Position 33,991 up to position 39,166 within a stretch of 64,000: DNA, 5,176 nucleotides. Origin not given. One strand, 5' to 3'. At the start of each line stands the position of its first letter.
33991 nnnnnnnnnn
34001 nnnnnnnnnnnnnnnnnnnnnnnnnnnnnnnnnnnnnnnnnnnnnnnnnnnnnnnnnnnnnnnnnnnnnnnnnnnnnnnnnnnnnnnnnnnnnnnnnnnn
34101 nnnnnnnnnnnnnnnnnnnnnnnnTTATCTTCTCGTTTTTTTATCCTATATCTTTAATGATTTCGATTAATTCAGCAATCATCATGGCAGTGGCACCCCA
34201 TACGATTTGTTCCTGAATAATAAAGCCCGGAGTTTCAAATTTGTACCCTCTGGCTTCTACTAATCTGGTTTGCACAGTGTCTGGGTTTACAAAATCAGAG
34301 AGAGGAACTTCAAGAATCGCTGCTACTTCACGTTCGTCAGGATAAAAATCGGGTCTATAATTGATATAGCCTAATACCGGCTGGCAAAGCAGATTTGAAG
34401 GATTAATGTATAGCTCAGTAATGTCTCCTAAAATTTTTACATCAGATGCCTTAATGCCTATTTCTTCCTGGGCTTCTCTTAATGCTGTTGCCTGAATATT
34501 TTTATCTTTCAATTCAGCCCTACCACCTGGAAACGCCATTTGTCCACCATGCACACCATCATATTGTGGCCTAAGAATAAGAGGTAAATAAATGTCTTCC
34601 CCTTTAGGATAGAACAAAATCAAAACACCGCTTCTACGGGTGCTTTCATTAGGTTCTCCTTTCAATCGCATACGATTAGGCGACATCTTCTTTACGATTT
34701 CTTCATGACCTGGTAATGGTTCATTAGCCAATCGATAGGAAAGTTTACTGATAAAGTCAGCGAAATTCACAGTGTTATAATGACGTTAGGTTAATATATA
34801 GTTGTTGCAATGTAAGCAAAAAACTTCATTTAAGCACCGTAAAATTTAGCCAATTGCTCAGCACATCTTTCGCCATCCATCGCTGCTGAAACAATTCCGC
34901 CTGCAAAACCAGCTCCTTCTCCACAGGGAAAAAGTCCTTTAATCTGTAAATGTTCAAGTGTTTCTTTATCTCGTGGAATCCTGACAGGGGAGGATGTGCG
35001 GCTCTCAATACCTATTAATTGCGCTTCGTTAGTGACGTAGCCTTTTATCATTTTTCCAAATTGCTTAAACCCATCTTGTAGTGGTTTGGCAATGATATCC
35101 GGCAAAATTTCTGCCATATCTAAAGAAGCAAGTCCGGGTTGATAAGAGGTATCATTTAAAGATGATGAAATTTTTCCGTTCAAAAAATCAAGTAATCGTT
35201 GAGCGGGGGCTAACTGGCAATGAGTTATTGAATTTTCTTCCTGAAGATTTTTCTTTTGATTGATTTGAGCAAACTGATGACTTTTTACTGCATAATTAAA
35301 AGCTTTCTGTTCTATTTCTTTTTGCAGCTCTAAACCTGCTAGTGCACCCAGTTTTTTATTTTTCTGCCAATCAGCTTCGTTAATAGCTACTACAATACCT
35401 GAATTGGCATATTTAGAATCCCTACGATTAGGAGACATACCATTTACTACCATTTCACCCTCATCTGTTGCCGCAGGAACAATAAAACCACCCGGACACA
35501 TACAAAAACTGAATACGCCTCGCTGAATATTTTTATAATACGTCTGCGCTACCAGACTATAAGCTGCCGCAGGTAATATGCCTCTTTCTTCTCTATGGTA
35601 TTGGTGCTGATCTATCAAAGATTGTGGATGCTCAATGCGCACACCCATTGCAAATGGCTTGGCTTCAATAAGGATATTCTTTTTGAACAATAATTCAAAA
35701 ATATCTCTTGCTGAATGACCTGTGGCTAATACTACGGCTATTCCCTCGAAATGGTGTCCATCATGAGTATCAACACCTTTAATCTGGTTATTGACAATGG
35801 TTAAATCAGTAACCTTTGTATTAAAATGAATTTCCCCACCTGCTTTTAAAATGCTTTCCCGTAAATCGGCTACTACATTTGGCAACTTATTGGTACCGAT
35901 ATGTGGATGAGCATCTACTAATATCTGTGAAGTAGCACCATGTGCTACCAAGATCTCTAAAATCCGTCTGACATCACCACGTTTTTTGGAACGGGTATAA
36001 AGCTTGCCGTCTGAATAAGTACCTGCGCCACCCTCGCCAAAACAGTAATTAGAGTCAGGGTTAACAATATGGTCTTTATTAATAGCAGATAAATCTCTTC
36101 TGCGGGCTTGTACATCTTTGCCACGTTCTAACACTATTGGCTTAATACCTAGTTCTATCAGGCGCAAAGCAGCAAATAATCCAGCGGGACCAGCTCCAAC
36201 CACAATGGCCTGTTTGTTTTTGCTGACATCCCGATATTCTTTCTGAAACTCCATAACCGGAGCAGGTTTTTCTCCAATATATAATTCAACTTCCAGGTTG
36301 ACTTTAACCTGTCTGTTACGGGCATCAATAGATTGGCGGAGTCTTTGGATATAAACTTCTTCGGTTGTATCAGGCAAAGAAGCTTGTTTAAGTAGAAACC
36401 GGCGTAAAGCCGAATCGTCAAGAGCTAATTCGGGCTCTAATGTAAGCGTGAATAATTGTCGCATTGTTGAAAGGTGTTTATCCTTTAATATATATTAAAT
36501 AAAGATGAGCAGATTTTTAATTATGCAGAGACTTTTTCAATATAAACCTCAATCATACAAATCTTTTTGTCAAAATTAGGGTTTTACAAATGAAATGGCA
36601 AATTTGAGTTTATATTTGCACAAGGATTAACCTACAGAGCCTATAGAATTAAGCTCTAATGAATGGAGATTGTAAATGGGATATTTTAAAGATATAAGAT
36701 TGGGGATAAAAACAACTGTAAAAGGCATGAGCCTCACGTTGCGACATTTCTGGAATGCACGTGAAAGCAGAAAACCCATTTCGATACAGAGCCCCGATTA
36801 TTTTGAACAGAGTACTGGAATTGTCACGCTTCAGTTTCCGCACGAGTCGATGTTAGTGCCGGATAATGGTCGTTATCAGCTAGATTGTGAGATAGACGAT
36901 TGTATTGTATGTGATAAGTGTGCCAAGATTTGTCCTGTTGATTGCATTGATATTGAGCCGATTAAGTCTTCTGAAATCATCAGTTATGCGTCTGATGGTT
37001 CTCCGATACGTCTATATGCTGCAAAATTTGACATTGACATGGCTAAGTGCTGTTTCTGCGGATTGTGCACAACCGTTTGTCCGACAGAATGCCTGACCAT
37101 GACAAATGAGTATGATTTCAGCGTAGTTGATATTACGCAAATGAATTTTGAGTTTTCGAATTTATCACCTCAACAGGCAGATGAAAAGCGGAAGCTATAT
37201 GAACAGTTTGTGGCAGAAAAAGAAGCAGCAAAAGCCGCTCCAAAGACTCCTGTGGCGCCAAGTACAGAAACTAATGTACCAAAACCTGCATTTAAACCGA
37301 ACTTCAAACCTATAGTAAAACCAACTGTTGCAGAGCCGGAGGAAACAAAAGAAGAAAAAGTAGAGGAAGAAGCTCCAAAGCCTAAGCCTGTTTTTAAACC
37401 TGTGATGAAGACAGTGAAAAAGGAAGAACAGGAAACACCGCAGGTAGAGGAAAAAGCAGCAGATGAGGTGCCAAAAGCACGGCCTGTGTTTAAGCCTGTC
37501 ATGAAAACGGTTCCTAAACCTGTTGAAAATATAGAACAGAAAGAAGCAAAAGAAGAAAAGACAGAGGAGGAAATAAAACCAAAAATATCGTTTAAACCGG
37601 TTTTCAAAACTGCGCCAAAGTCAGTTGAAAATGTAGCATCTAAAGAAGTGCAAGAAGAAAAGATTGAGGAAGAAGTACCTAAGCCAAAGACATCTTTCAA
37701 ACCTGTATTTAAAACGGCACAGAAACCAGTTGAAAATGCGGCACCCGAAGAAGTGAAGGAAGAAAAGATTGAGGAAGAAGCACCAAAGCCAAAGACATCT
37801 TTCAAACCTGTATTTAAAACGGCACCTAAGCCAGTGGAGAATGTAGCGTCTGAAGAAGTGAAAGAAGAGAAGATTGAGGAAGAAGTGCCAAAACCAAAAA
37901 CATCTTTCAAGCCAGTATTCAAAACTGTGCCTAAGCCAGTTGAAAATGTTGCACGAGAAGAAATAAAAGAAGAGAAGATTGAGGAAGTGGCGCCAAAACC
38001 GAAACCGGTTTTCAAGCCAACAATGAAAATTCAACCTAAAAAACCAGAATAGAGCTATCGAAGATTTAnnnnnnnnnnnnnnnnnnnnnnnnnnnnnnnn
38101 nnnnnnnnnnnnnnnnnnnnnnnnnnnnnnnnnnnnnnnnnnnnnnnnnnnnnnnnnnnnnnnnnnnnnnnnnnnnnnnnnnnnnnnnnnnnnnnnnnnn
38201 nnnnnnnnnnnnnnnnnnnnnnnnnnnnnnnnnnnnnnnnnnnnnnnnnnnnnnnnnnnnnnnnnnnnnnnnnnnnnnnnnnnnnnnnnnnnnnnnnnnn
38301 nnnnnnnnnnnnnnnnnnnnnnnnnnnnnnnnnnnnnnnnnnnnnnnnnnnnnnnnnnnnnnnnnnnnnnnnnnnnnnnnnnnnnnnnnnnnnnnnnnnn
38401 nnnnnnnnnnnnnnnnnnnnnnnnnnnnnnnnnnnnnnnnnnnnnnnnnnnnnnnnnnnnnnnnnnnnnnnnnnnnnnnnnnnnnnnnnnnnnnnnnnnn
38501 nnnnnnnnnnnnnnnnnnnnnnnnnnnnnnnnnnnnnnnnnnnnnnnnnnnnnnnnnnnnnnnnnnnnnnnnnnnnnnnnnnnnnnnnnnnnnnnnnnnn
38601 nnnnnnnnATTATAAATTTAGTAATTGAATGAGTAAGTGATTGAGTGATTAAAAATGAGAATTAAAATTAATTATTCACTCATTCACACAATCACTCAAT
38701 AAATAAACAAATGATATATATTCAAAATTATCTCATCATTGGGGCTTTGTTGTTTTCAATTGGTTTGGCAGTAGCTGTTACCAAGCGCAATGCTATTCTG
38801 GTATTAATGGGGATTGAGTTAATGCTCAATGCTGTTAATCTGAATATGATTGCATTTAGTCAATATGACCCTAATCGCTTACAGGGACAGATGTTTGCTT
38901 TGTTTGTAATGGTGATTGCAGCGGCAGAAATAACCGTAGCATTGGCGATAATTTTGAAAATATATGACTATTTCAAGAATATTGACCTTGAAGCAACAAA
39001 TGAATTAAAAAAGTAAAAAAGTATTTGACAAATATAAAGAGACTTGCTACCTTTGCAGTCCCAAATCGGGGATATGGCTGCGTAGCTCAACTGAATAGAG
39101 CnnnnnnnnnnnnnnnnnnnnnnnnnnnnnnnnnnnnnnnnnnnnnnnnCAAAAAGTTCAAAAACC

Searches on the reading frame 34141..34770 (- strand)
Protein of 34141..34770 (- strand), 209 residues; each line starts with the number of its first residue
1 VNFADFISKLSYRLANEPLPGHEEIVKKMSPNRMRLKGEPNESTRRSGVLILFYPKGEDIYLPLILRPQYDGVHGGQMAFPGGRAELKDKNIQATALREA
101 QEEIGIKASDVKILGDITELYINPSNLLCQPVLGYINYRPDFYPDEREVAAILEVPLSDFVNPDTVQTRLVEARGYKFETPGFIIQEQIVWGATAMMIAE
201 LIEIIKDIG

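Call 54: search_protein_families(library=pfam, proteins=[window:34141-34770:-], max_evalue=0.0001)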
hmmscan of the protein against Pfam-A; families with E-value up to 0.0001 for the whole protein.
window:34141-34770:- (209 aa): 1 family
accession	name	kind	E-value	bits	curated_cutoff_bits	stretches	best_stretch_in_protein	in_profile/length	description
PF00293.34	NUDIX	-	2.1e-10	41.2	21.1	1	45-122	2-74/134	NUDIX domain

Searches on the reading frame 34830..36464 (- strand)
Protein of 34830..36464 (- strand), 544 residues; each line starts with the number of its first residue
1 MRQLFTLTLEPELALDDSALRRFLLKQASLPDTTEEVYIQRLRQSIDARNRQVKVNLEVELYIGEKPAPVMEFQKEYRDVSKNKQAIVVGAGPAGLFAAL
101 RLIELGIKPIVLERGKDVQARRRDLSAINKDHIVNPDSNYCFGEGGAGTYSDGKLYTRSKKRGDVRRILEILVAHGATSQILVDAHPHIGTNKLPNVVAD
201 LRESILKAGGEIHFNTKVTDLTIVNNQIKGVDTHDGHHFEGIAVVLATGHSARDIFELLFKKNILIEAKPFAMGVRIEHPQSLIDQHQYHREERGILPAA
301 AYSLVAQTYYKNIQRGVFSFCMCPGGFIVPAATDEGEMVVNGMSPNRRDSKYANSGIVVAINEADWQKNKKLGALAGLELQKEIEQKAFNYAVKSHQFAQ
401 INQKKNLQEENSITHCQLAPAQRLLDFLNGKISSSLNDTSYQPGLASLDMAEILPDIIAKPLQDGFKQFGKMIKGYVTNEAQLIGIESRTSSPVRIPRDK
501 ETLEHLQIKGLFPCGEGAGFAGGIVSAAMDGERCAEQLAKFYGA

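Call 11: search_protein_families(library=pfam, proteins=[window:34830-36464:-])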
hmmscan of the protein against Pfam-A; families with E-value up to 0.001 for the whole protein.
window:34830-36464:- (544 aa): 11 families
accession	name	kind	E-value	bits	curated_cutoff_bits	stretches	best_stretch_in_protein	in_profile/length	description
PF21688.3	FAD-depend_C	-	8.9e-68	228.8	27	2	270-405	1-131/197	FAD-dependent protein, C-terminal domain-like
PF01266.30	DAO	-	1.3e-13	51.7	27.9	1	196-264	150-217/353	FAD dependent oxidoreductase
PF03486.20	HI0933_like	-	4.2e-09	36.7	50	1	85-250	2-164/244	HI0933-like protein Rossmann domain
PF01134.28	GIDA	-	2.1e-07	30.8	22.1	0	215-250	115-150/391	Glucose inhibited division protein A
PF07992.20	Pyr_redox_2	-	5.4e-07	29.8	26.1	0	85-118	2-35/291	Pyridine nucleotide-disulphide oxidoreductase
PF13738.12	Pyr_redox_3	-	6.7e-07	29.3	30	1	87-120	1-35/305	Pyridine nucleotide-disulphide oxidoreductase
PF00890.30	FAD_binding_2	-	5.1e-06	26.4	20.4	0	86-117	2-33/414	FAD binding domain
PF01593.30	Amino_oxidase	-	5.6e-06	26.3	19.8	0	156-252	187-258/443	Flavin containing amine oxidoreductase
PF01494.25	FAD_binding_3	-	3.1e-05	23.8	22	1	85-117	3-35/349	FAD binding domain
PF13454.12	NAD_binding_9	-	0.0006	20.3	21.8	0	213-250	118-154/155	FAD-NAD(P)-binding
PF13450.12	NAD_binding_8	-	0.00063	20.4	21.9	0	88-118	1-31/68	NAD(P)-binding Rossmann-like domain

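Call 12: search_protein_families(library=ncbifam, proteins=[window:34830-36464:-])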
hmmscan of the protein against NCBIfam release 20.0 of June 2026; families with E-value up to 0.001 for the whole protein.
window:34830-36464:- (544 aa): 28 families (the best 25 are shown)
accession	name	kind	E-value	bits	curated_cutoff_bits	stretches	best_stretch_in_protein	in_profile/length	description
TIGR00275.1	TIGR00275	subfamily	2.7e-08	33.1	183.8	0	87-118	2-33/401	aminoacetone oxidase family FAD-binding enzyme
NF005560.0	PRK07233.1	equivalog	8.3e-08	31.5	252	0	87-117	4-34/435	hypothetical protein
NF005546.0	PRK07208.1-2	equivalog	9.5e-08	31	418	1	82-117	3-39/527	hypothetical protein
TIGR03467.1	HpnE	equivalog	2.1e-07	30.6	283.05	0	87-118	2-33/430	hydroxysqualene dehydroxylase HpnE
TIGR02734.1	crtI_fam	subfamily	2.4e-07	29.8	238.1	0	86-120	1-35/504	phytoene desaturase family protein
NF045637.1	carotdesatCrtDProt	equivalog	2.8e-07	29.5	580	0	87-126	2-41/485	1-hydroxycarotenoid 3,4-desaturase CrtD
NF005882.1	PRK07843.1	equivalog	2.4e-06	26.3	788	0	196-237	203-245/547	3-oxosteroid 1-dehydrogenase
NF002480.1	PRK01747.1-1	equivalog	5.5e-06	25.1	540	0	73-118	236-283/645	bifunctional tRNA (5-methylaminomethyl-2-thiouridine)(34)-methyltransferase MnmC2/FAD-dependent 5-carboxymethylaminomethyl-2-thiouridine(34)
TIGR01813.1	flavo_cyto_c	subfamily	1.2e-05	24.3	285.45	0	86-114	2-31/444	flavocytochrome c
NF005547.0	PRK07208.1-3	equivalog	1.2e-05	24.3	380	1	82-118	3-39/465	hypothetical protein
TIGR01292.1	TRX_reduct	equivalog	1.9e-05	23.6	343.45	0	85-116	2-33/300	thioredoxin-disulfide reductase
NF006130.0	PRK08274.1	equivalog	2e-05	23.6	369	0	197-250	134-191/467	FAD-dependent tricarballylate dehydrogenase TcuA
TIGR02032.1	GG-red-SF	subfamily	2.2e-05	24.3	158.8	0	87-116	4-33/297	geranylgeranyl reductase family protein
NF004780.0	PRK06126.1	subfamily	3.7e-05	22.2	445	1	81-122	6-46/552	hypothetical protein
TIGR03197.1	MnmC_Cterm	equivalog_domain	4.2e-05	22.8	174.2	0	86-117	2-33/400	FAD-dependent 5-carboxymethylaminomethyl-2-thiouridine(34) oxidoreductase MnmC1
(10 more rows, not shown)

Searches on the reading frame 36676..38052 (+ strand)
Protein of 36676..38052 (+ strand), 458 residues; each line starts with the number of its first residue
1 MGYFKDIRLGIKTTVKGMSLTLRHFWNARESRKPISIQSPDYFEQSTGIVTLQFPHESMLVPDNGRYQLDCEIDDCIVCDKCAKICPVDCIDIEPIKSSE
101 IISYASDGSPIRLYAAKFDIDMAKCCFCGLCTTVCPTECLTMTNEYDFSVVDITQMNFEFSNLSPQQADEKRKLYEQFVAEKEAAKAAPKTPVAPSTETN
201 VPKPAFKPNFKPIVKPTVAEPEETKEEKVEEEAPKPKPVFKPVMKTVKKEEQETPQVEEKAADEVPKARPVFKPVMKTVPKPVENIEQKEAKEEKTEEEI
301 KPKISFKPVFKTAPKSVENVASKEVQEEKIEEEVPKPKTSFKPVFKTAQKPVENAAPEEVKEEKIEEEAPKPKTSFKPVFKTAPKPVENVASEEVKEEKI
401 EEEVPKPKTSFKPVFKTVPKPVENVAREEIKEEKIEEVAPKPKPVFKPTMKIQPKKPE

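Call 11: search_protein_families(library=pfam, proteins=[window:36676-38052:+])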
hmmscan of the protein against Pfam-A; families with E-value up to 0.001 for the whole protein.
window:36676-38052:+ (458 aa): 6 families
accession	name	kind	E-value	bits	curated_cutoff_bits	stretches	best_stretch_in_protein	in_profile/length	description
PF12838.12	Fer4_7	-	1.2e-07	32.5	27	1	76-139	2-52/52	4Fe-4S dicluster domain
PF00037.32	Fer4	-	2.9e-07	30.5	21.1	1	120-141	3-24/24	4Fe-4S binding domain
PF14697.11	Fer4_21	-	1.9e-06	28.4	35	0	71-92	36-58/59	4Fe-4S dicluster domain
PF13484.11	Fer4_16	-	8.4e-05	23.7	30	1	76-137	2-65/66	4Fe-4S double cluster binding domain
PF13237.11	Fer4_10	-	0.00031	21.1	25.5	1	74-136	7-53/53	4Fe-4S dicluster domain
PF13534.11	Fer4_17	-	0.00074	20.5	22.2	0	63-89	33-59/61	4Fe-4S dicluster domain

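Call 12: search_protein_families(library=ncbifam, proteins=[window:36676-38052:+])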
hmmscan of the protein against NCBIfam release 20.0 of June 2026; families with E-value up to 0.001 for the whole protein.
window:36676-38052:+ (458 aa): 33 families (the best 25 are shown)
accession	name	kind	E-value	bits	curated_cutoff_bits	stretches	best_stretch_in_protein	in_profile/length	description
TIGR01971.1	NuoI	subfamily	2.9e-22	78.5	113.05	1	50-160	14-118/121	NADH-quinone oxidoreductase, chain I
NF004537.0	PRK05888.1-3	equivalog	3.5e-22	78.9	163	1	50-197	39-172/204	NADH-quinone oxidoreductase subunit NuoI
NF004540.0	PRK05888.2-1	equivalog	1.9e-18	66.4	215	1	49-151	19-114/139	NADH-quinone oxidoreductase subunit NuoI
TIGR00403.1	ndhI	equivalog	2.8e-16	59.6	302.35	1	50-162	38-141/183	NAD(P)H-quinone oxidoreductase subunit I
NF004536.0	PRK05888.1-1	equivalog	8e-16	57.9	212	1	51-166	30-140/180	NADH-quinone oxidoreductase subunit NuoI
NF009053.0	PRK12387.1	subfamily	1.1e-13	51.4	204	1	46-157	10-107/180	formate hydrogenlyase complex iron-sulfur subunit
NF006221.0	PRK08348.1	subfamily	3.3e-12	46.3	124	1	50-182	19-133/136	NADH-plastoquinone oxidoreductase subunit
NF010590.0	PRK13984.1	equivalog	1.5e-11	43.2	946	1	72-154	48-122/611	putative oxidoreductase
NF004542.0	PRK05888.2-3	equivalog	2.1e-11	43.7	248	1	69-194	78-194/203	NADH-quinone oxidoreductase subunit NuoI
NF004539.0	PRK05888.1-5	equivalog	3e-11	43.3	225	1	72-163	59-140/162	NADH-quinone oxidoreductase subunit NuoI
NF004546.0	PRK05888.3-3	equivalog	5.4e-11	42.3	260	1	50-162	40-146/196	NADH-quinone oxidoreductase subunit NuoI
NF004545.0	PRK05888.3-1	equivalog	2e-10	40.5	229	1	50-161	42-141/154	NADH-quinone oxidoreductase subunit NuoI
NF004544.0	PRK05888.2-6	equivalog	4.4e-10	39.5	457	1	67-159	73-155/220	NADH-quinone oxidoreductase subunit NuoI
NF004543.0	PRK05888.2-5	equivalog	7.1e-10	38.7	243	1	50-179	35-153/217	NADH-quinone oxidoreductase subunit NuoI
NF006076.0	PRK08222.1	equivalog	1.3e-09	38.2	270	1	47-155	11-105/181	hydrogenase 4 subunit H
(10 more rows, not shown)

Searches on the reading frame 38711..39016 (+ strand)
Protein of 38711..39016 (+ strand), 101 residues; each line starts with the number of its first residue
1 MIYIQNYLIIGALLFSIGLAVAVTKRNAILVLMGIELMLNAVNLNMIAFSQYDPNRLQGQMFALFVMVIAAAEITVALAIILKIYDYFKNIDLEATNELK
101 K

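Call 11: search_protein_families(library=pfam, proteins=[window:38711-39016:+])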
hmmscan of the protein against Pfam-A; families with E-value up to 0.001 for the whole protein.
window:38711-39016:+ (101 aa): 1 family
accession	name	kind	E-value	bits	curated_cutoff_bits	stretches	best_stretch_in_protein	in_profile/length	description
PF00420.29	Oxidored_q2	-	8.9e-26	89.9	26.1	1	7-100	2-94/95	NADH-ubiquinone/plastoquinone oxidoreductase chain 4L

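Call 12: search_protein_families(library=ncbifam, proteins=[window:38711-39016:+])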
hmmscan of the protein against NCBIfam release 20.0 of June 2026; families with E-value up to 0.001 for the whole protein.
window:38711-39016:+ (101 aa): 6 families
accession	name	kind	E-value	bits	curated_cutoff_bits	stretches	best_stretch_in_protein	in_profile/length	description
NF004322.0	PRK05715.1-4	equivalog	6.6e-32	109.6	128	1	2-100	4-103/104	NADH-quinone oxidoreductase subunit NuoK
NF004320.0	PRK05715.1-2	equivalog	7.7e-31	106.1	57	1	3-100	2-98/99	NADH-quinone oxidoreductase subunit NuoK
NF040614.1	F420_dehyd_FpoK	exception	5.3e-27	94.1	145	1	4-100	2-97/98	F420H2 dehydrogenase subunit FpoK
NF004321.0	PRK05715.1-3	equivalog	1.9e-22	79.4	91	1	1-100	1-100/101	NADH-quinone oxidoreductase subunit NuoK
NF004323.0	PRK05715.1-5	equivalog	3.1e-22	78.8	89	1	2-100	3-101/102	NADH-quinone oxidoreductase subunit NuoK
NF004319.0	PRK05715.1-1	equivalog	1.9e-17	63.3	101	1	1-100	1-99/100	NADH-quinone oxidoreductase subunit NuoK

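Call 15: find_encoding_contigs(protein=window:38711-39016:+, flank=10000, max_places=10)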
Protein window:38711-39016:+ (101 aa): no gene with exactly this product is on record in the collection.
